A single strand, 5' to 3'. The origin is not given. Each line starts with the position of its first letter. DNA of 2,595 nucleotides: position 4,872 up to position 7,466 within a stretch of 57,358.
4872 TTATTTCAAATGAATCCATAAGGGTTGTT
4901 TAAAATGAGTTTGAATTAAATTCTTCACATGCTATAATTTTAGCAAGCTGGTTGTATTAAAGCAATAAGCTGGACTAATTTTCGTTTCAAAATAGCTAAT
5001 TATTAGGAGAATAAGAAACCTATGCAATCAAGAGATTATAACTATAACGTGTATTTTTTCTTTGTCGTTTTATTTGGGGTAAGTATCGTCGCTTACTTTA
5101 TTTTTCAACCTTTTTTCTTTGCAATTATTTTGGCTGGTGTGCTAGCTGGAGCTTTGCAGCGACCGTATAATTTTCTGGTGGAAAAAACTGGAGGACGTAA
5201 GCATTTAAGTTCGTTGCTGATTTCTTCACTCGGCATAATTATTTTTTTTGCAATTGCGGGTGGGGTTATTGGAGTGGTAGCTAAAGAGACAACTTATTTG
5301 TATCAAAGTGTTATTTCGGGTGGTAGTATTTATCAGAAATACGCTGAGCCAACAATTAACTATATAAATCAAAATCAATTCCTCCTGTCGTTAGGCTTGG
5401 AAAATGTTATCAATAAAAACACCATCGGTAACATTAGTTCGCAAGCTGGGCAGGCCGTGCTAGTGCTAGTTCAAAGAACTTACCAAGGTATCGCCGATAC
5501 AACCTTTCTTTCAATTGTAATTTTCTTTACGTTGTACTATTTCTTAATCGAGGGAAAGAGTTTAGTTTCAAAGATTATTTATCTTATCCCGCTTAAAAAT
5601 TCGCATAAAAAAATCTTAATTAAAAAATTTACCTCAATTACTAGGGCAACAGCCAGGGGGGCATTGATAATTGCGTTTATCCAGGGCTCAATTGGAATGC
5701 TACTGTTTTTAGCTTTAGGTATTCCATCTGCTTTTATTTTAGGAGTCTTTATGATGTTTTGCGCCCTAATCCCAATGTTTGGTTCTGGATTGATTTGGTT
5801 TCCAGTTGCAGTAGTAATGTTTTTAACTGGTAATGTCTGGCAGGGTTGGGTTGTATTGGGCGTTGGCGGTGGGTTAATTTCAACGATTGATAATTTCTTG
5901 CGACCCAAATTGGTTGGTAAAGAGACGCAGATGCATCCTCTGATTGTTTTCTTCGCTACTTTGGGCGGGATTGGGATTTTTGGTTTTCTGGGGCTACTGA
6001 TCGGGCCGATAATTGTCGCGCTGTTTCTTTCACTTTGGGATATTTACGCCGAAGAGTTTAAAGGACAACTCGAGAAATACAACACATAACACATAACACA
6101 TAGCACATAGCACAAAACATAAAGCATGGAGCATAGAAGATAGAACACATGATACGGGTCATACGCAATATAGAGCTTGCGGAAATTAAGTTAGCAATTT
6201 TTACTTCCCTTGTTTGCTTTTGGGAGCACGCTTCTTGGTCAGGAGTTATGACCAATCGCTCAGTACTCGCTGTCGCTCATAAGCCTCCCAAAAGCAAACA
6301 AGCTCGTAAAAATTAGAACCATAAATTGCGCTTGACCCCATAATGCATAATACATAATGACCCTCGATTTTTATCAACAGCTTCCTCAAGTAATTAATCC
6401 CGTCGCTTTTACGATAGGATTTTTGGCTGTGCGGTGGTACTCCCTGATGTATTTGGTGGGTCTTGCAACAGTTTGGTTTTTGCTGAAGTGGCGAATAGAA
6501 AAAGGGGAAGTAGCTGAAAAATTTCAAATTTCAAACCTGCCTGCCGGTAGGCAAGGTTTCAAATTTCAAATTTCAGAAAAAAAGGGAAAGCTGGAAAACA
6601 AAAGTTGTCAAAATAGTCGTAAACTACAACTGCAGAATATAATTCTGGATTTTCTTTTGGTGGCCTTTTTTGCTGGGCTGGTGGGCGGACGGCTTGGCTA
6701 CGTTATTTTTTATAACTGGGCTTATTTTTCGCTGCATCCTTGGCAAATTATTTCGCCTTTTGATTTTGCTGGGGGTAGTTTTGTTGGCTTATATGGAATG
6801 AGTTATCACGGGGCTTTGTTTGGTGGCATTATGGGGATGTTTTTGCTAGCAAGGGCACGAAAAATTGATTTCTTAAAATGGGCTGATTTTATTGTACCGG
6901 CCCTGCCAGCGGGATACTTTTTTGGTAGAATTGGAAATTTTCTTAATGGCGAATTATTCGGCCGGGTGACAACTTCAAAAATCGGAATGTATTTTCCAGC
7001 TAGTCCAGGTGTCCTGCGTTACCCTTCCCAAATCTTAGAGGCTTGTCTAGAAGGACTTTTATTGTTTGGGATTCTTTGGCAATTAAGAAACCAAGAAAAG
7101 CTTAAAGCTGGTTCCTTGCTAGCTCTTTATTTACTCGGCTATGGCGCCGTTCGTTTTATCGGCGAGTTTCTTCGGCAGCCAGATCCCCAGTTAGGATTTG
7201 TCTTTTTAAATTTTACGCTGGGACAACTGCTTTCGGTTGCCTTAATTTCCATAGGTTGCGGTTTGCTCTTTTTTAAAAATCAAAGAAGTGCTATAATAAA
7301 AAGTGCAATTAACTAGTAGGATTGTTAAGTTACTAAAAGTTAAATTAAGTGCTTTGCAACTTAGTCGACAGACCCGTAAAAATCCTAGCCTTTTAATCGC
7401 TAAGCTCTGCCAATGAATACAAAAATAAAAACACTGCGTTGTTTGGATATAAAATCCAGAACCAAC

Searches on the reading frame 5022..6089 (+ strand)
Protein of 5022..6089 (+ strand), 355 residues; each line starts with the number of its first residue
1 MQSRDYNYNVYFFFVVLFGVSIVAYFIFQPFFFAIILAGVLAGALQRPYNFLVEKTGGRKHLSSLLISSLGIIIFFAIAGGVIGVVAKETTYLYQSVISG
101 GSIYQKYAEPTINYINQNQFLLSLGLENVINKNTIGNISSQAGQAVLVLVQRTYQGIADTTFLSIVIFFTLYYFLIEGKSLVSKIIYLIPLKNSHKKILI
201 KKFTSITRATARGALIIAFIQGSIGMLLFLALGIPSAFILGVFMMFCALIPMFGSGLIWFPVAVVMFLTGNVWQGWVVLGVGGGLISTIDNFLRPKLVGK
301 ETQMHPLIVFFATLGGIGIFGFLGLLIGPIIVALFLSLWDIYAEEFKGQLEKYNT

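Call 72: search_protein_families(library=pfam, proteins=[window:5022-6089:+], max_evalue=0.00001)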
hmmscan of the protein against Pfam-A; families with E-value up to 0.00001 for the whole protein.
window:5022-6089:+ (355 aa): 1 family
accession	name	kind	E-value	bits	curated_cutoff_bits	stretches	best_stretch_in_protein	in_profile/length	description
PF01594.21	AI-2E_transport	-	2.6e-50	171.9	34.3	1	13-340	3-324/327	AI-2E family transporter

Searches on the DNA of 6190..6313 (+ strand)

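Call 66: build_rna_model(alignment_id=A9, structure=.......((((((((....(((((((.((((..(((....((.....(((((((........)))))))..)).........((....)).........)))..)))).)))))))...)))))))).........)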
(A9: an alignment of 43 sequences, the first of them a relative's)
Model R1 built from alignment A9 (43 sequences, 136 columns); structure: as given.
model positions 131; base pairs 33; branch points 1; effective number of sequences 1.55; information 0.591 bits per position. Calibrated on 0.2 Mb of random sequence (short: E-values are rough).
structure used (alignment columns):
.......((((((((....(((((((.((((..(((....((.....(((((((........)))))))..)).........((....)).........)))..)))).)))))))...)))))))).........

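Call 67: search_with_rna_model(model_id=R1, sources=[window, L001, L002, L003, L004, L005, L006, L007, L008, L009, L010, L011, L012, L013, L014, L015, L016, L017, L018, L019, L020, L021, L022, L023, L024, L025, L026, L027, L028, L029, L030, L031, L032, L033, L034, L035, L036, L037, L038, L039, L040, L041, L042, L043, L044, L045, L046, L047, L048, L049, L050, L051, L052, L053, L054], max_evalue=1, make_alignment=true)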
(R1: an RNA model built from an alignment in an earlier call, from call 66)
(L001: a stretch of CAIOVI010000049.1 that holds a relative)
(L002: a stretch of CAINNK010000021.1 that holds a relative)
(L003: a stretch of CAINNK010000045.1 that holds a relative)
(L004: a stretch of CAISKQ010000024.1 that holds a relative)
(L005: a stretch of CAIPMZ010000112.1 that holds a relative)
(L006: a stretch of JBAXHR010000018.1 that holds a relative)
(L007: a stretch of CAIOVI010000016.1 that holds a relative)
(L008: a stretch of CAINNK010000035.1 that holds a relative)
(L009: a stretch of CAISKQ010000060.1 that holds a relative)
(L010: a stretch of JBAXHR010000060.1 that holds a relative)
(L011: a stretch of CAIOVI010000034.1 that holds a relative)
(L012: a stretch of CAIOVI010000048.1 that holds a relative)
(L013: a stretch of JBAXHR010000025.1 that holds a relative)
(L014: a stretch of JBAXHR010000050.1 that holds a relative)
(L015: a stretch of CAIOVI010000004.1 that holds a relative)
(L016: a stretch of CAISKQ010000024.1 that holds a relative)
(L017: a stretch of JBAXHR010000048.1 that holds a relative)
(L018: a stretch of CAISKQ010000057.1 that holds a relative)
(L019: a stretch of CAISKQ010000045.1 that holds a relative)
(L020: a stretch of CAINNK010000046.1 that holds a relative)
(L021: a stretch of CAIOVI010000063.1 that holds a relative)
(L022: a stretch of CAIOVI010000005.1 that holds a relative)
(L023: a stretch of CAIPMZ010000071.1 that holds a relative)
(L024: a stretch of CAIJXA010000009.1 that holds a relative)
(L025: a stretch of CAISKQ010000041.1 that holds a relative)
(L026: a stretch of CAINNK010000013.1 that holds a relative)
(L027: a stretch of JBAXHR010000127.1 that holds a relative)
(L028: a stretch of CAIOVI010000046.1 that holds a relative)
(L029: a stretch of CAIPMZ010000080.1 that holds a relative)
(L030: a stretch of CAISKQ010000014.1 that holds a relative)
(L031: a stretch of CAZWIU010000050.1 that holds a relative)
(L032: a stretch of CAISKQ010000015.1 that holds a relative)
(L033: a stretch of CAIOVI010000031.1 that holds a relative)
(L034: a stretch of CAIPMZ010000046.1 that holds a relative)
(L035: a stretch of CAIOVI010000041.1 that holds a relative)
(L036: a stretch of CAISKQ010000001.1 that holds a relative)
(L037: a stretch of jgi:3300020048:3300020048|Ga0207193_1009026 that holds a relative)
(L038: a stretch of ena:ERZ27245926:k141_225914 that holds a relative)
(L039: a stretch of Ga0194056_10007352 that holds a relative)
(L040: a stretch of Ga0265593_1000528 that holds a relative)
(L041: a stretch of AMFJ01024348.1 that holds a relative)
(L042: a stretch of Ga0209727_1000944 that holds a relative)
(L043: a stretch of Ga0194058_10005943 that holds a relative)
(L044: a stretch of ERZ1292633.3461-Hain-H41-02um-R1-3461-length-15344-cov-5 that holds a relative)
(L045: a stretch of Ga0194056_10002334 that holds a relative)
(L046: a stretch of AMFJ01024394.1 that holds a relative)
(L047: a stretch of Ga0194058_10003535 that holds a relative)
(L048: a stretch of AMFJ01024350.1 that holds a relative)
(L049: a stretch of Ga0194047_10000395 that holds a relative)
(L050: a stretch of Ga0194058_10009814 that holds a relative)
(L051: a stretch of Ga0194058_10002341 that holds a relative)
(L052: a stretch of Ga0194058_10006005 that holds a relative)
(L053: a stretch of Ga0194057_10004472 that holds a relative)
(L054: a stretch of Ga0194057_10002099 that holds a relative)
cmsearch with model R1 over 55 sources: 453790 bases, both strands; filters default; matches with E-value up to 1: 123.
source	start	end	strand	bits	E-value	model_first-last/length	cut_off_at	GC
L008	2827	2957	-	161.2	2.2e-35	1-131/131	no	0.36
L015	2985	3115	+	160.9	2.7e-35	1-131/131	no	0.37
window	14169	14299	+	159.4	6.1e-35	1-131/131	no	0.36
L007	2015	2145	-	158.2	1.2e-34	1-131/131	no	0.37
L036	5569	5699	+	157.3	2e-34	1-131/131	no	0.37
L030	1091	1221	-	156.6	2.8e-34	1-131/131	no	0.38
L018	323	453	-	155.7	4.6e-34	1-131/131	no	0.36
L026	2745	2875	+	155.6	5e-34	1-131/131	no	0.37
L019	124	254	+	155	6.8e-34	1-131/131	no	0.37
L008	4509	4639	-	151.8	4.1e-33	1-131/131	no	0.36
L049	2157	2287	-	151.5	4.7e-33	1-131/131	no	0.35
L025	6528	6660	-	150.3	9.3e-33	1-131/131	no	0.41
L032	7330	7462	-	150.2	9.9e-33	1-131/131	no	0.4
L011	6109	6241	-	148.7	2.3e-32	1-131/131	no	0.41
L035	3932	4062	-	148.6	2.3e-32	1-131/131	no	0.36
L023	2019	2149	+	146.3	8.7e-32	1-131/131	no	0.37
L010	3713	3843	-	144.4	2.4e-31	1-131/131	no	0.44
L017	5167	5297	-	144.4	2.4e-31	1-131/131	no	0.44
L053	2633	2763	+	144.4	2.4e-31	1-131/131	no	0.44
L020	3433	3563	-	144.4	2.4e-31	1-131/131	no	0.4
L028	5429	5561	-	144.3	2.6e-31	1-131/131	no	0.42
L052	3111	3241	-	143.9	3.1e-31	1-131/131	no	0.44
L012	2452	2581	+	140.7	1.9e-30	1-131/131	no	0.42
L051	5822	5953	+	140.4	2.2e-30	1-131/131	no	0.44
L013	6752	6882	-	139.2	4.2e-30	1-131/131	no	0.45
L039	3918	4048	-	139.2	4.2e-30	1-131/131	no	0.45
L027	2996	3126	-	138.9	5e-30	1-131/131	no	0.42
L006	7345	7476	-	138.5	6.2e-30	1-131/131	no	0.42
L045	461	592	-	138.5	6.2e-30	1-131/131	no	0.42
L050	3177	3308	-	138.5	6.2e-30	1-131/131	no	0.42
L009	2320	2451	-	138.4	6.8e-30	1-131/131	no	0.42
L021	5354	5485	-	137.6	1.1e-29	1-131/131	no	0.4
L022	608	740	-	137.4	1.1e-29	1-131/131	no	0.47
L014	499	630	+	137.3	1.2e-29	1-131/131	no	0.43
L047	4463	4594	-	137.3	1.2e-29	1-131/131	no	0.43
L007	2947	3076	-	136.5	1.9e-29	1-131/131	no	0.36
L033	1947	2076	+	135.3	3.7e-29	1-131/131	no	0.38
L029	4173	4304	+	135.3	3.8e-29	1-131/131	no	0.45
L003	4698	4827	+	134.7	5.2e-29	1-131/131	no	0.41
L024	1761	1891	-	134.6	5.6e-29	1-131/131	no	0.38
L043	2176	2307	-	132.4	1.8e-28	1-131/131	no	0.44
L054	3189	3320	-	132.4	1.8e-28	1-131/131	no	0.44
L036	1622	1752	-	130.7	4.8e-28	1-131/131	no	0.35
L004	3498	3629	-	125.4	8.7e-27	1-131/131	no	0.43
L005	5784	5911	+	125.4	8.9e-27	1-131/131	no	0.41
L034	6022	6149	+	123.7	2.2e-26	1-131/131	no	0.4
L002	1918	2046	-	123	3.3e-26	1-131/131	no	0.41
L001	2873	3003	-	115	2.7e-24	1-131/131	no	0.41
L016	1299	1427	-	114.3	4e-24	1-131/131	no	0.36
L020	1499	1628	+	112.1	1.4e-23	1-131/131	no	0.45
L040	3256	3383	-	86.1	2.4e-17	1-131/131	no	0.37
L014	6954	7035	+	74.6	1.4e-14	1-81/131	3'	0.44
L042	5660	5785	-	70.6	1.3e-13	1-131/131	no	0.35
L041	2101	2228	-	68.1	5.1e-13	1-131/131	no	0.37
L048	2534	2661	-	67.6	6.7e-13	1-131/131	no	0.36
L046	7502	7627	-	66.1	1.6e-12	1-131/131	no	0.34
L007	2948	3077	+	60.2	4.2e-11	1-131/131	no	0.36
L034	6021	6148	-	51.3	5.6e-09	1-131/131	no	0.4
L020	1498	1627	-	51.3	5.7e-09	1-131/131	no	0.45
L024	1762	1892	+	46.7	7.3e-08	1-131/131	no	0.38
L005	5783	5910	-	44.9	1.9e-07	1-131/131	no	0.41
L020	3435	3564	+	44.6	2.3e-07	1-131/131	no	0.4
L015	2984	3114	-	44.1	3e-07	1-131/131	no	0.37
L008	2828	2958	+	42.2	8.6e-07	1-131/131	no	0.36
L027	2997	3127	+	42.1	9.1e-07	1-131/131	no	0.42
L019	123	253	-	41.7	1.2e-06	1-131/131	no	0.37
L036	5568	5698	-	41.1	1.6e-06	1-131/131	no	0.37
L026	2744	2874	-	40.8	1.9e-06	1-131/131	no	0.37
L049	2158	2288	+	40.3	2.5e-06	1-131/131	no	0.35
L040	3257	3384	+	40.2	2.7e-06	1-131/131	no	0.37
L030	1092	1222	+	40.1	2.7e-06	1-131/131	no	0.38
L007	2016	2146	+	39.8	3.3e-06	1-131/131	no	0.37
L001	2874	3004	+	39.8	3.3e-06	1-131/131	no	0.4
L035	3933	4063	+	39.5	3.8e-06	1-131/131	no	0.36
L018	324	454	+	39.5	3.9e-06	1-131/131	no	0.36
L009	2321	2452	+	38.8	5.8e-06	1-131/131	no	0.42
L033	1946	2075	-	38.7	6.1e-06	1-131/131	no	0.38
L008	4510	4640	+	38.1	8.5e-06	1-131/131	no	0.37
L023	2018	2148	-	38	8.8e-06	1-131/131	no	0.37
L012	2451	2580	-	37.8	9.7e-06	1-131/131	no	0.42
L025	6529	6661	+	37.5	1.2e-05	1-131/131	no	0.41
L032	7331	7463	+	36.3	2.3e-05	1-131/131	no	0.4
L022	609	741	+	35.7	3.2e-05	1-131/131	no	0.46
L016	1300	1428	+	35.6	3.2e-05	1-131/131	no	0.36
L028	5430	5562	+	35.3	3.9e-05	1-131/131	no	0.42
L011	6110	6242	+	34.7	5.3e-05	1-131/131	no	0.41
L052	3112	3242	+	34.7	5.3e-05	1-131/131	no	0.44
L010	3714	3844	+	34.2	7.1e-05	1-131/131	no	0.44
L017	5168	5298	+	34.2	7.1e-05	1-131/131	no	0.44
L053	2632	2762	-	34.2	7.1e-05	1-131/131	no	0.44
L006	7346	7477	+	34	8.1e-05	1-131/131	no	0.42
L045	462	593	+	34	8.1e-05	1-131/131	no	0.42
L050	3178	3309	+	34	8.1e-05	1-131/131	no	0.42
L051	5821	5952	-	33.8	8.9e-05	1-131/131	no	0.44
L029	4172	4303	-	33.4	0.00011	1-131/131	no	0.45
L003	4697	4826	-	33.3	0.00012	1-131/131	no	0.41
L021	5355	5486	+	33.1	0.00013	1-131/131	no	0.4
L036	1623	1753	+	32.9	0.00014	1-131/131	no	0.35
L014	498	629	-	32.2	0.00022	1-131/131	no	0.43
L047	4464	4595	+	32.2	0.00022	1-131/131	no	0.43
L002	1919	2047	+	30.8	0.00047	1-131/131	no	0.41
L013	6753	6883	+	30.7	0.00049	1-131/131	no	0.45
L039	3919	4049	+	30.7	0.00049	1-131/131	no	0.45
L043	2177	2308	+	28.5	0.0017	1-131/131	no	0.44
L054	3190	3321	+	28.5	0.0017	1-131/131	no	0.44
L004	3499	3630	+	28.3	0.0019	1-131/131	no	0.43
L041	2102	2229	+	27.7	0.0027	1-131/131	no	0.36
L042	5661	5786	+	27.4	0.003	1-131/131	no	0.35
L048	2534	2663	+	22.3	0.051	1-131/131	no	0.36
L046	7501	7628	+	21.6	0.078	1-131/131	no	0.35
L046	6447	6526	-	19.6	0.23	1-131/131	no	0.38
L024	2803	2853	-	18.6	0.4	1-131/131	no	0.31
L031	6268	6424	-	18.4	0.45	1-131/131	no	0.38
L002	6867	6955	+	17.8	0.64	1-131/131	no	0.27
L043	398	482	+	17.2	0.89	1-131/131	no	0.31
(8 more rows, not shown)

Alignment A10: 123 matches aligned to the model, 288 columns, each read 5' to 3' on its own strand. Consensus structure (alignment columns), stored with it:
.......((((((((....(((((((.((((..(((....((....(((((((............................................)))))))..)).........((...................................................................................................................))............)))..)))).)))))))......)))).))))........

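Call 68: search_with_rna_model(model_id=R1, sources=[window, L001, L002, L003, L004, L005, L006, L007, L008, L009, L010, L011, L012, L013, L014, L015, L016, L017, L018, L019, L020, L021, L022, L023, L024, L025, L026, L027, L028, L029, L030, L032, L033, L034, L035, L036, L039, L040, L041, L042, L043, L045, L046, L047, L048, L049, L050, L051, L052, L053, L054], max_evalue=1e-11, make_alignment=true, show_alignments=0)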
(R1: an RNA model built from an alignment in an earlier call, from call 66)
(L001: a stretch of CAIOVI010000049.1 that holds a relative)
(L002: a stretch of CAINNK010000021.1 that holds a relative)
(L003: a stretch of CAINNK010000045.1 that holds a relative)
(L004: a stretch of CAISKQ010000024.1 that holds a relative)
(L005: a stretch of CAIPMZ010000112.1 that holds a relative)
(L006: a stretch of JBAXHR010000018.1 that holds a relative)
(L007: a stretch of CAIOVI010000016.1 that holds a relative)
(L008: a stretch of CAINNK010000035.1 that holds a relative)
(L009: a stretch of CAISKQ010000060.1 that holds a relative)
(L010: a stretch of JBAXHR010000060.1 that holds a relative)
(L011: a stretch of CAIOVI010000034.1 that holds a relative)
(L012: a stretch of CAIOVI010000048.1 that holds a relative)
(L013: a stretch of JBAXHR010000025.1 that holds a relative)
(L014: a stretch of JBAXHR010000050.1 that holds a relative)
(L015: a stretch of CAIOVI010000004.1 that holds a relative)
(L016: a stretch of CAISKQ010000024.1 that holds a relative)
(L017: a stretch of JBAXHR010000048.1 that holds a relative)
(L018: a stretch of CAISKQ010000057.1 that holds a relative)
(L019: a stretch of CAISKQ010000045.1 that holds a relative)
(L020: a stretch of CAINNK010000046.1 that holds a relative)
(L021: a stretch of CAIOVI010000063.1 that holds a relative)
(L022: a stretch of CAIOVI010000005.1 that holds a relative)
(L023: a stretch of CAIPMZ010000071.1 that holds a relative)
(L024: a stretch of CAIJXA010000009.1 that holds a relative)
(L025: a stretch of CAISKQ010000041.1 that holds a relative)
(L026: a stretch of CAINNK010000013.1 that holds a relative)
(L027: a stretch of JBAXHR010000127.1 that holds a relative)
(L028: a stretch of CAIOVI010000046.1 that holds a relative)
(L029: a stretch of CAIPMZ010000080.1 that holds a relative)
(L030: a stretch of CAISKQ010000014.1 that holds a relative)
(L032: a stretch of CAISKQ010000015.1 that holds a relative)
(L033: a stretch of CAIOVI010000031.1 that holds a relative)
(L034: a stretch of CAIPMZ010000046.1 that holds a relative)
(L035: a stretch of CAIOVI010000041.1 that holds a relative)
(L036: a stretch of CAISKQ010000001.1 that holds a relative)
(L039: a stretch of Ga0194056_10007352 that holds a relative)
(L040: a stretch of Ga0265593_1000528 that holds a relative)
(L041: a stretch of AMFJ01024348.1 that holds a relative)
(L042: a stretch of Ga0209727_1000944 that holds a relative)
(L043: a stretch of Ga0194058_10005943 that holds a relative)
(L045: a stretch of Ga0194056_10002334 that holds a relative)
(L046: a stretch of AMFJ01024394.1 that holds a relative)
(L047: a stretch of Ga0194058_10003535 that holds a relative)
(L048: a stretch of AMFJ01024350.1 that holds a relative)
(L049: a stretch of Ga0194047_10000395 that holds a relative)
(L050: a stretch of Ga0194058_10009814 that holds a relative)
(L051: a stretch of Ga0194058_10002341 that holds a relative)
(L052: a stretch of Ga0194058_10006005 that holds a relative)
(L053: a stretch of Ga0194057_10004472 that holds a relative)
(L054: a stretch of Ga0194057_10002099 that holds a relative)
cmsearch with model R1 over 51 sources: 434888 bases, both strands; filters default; matches with E-value up to 1e-11: 59.
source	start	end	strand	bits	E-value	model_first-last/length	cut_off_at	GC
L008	2827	2957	-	161.2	2.1e-35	1-131/131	no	0.36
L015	2985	3115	+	160.9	2.6e-35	1-131/131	no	0.37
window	14169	14299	+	159.4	5.8e-35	1-131/131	no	0.36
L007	2015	2145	-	158.2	1.1e-34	1-131/131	no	0.37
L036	5569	5699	+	157.3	1.9e-34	1-131/131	no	0.37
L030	1091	1221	-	156.6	2.7e-34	1-131/131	no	0.38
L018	323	453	-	155.7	4.4e-34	1-131/131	no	0.36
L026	2745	2875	+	155.6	4.8e-34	1-131/131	no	0.37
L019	124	254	+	155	6.5e-34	1-131/131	no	0.37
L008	4509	4639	-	151.8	3.9e-33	1-131/131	no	0.36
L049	2157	2287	-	151.5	4.5e-33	1-131/131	no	0.35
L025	6528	6660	-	150.3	8.9e-33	1-131/131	no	0.41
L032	7330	7462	-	150.2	9.5e-33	1-131/131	no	0.4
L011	6109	6241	-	148.7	2.2e-32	1-131/131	no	0.41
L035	3932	4062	-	148.6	2.3e-32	1-131/131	no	0.36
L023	2019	2149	+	146.3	8.3e-32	1-131/131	no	0.37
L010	3713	3843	-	144.4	2.3e-31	1-131/131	no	0.44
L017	5167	5297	-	144.4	2.3e-31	1-131/131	no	0.44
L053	2633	2763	+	144.4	2.3e-31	1-131/131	no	0.44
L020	3433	3563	-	144.4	2.3e-31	1-131/131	no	0.4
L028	5429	5561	-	144.3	2.5e-31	1-131/131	no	0.42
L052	3111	3241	-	143.9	3e-31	1-131/131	no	0.44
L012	2452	2581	+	140.7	1.8e-30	1-131/131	no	0.42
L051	5822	5953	+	140.4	2.2e-30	1-131/131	no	0.44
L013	6752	6882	-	139.2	4e-30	1-131/131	no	0.45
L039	3918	4048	-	139.2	4e-30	1-131/131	no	0.45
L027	2996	3126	-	138.9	4.8e-30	1-131/131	no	0.42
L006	7345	7476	-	138.5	5.9e-30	1-131/131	no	0.42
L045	461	592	-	138.5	5.9e-30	1-131/131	no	0.42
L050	3177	3308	-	138.5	5.9e-30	1-131/131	no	0.42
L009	2320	2451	-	138.4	6.5e-30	1-131/131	no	0.42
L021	5354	5485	-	137.6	1e-29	1-131/131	no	0.4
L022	608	740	-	137.4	1.1e-29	1-131/131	no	0.47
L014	499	630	+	137.3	1.2e-29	1-131/131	no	0.43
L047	4463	4594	-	137.3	1.2e-29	1-131/131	no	0.43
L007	2947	3076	-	136.5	1.8e-29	1-131/131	no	0.36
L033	1947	2076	+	135.3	3.5e-29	1-131/131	no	0.38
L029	4173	4304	+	135.3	3.6e-29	1-131/131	no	0.45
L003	4698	4827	+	134.7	5e-29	1-131/131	no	0.41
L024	1761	1891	-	134.6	5.4e-29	1-131/131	no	0.38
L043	2176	2307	-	132.4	1.7e-28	1-131/131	no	0.44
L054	3189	3320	-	132.4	1.7e-28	1-131/131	no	0.44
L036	1622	1752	-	130.7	4.6e-28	1-131/131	no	0.35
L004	3498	3629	-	125.4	8.3e-27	1-131/131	no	0.43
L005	5784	5911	+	125.4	8.5e-27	1-131/131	no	0.41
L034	6022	6149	+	123.7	2.1e-26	1-131/131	no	0.4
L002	1918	2046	-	123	3.2e-26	1-131/131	no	0.41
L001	2873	3003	-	115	2.6e-24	1-131/131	no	0.41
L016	1299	1427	-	114.3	3.9e-24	1-131/131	no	0.36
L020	1499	1628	+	112.1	1.4e-23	1-131/131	no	0.45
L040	3256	3383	-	86.1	2.3e-17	1-131/131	no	0.37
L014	6954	7035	+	74.6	1.3e-14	1-81/131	3'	0.44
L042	5660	5785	-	70.6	1.2e-13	1-131/131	no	0.35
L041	2101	2228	-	68.1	4.9e-13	1-131/131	no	0.37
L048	2534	2661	-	67.6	6.4e-13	1-131/131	no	0.36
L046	7502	7627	-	66.1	1.5e-12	1-131/131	no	0.34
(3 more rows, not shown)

Alignment A11: 59 matches aligned to the model, 134 columns, each read 5' to 3' on its own strand. Consensus structure (alignment columns), stored with it:
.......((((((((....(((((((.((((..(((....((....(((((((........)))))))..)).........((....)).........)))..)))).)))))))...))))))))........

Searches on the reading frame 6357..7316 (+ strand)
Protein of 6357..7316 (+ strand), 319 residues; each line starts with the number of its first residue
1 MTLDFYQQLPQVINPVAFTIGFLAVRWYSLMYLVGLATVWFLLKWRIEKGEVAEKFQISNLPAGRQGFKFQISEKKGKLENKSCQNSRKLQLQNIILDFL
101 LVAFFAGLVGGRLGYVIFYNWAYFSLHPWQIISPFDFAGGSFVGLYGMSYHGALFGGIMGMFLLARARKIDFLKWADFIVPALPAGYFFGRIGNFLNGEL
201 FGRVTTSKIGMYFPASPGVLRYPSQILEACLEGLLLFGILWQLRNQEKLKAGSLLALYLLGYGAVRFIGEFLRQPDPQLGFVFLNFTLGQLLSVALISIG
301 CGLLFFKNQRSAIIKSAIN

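Call 72: search_protein_families(library=pfam, proteins=[window:6357-7316:+], max_evalue=0.00001)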
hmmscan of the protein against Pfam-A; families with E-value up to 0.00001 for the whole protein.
window:6357-7316:+ (319 aa): 1 family
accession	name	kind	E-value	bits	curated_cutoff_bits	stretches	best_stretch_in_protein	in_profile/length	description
PF01790.23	LGT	-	2.6e-62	210.7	24.9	2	90-305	39-239/240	Prolipoprotein diacylglyceryl transferase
